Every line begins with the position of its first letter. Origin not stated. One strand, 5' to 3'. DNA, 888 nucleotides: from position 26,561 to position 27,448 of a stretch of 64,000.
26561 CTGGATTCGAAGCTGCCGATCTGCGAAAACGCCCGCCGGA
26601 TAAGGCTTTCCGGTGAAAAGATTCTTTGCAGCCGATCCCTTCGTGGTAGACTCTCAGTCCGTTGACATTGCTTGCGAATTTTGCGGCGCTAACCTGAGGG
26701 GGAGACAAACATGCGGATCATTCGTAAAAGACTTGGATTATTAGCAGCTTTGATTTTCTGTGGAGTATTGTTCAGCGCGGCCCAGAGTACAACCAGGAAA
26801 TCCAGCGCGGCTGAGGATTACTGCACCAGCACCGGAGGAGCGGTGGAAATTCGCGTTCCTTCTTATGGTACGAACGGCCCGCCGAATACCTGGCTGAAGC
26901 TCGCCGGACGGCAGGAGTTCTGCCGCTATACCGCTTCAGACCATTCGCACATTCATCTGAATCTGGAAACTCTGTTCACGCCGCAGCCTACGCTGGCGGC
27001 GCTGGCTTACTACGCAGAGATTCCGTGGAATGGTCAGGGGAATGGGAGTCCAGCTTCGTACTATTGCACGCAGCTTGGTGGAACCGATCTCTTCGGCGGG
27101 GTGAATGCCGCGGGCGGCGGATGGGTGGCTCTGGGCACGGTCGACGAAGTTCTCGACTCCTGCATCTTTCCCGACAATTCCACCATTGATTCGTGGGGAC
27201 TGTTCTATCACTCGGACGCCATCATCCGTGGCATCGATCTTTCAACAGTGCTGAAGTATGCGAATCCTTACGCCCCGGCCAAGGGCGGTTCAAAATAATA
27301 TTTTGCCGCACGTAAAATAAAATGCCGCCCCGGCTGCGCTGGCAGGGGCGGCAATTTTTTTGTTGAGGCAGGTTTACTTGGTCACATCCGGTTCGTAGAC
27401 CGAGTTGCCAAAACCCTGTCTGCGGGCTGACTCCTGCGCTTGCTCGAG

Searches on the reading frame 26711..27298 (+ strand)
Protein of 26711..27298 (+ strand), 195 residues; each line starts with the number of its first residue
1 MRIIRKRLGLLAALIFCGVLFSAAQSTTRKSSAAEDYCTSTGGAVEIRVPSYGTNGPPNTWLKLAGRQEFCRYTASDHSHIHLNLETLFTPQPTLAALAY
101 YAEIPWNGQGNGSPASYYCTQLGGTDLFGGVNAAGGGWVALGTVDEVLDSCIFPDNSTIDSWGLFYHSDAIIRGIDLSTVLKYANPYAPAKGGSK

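Call 50: search_protein_families(library=pfam, proteins=[window:26711-27298:+], max_evalue=0.0001)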
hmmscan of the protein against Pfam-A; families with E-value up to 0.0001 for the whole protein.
window:26711-27298:+ (195 aa): 1 family
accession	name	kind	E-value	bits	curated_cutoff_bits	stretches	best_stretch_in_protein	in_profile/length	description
PF03891.20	DUF333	-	5.7e-10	39.8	25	0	147-165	26-44/47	Domain of unknown function (DUF333)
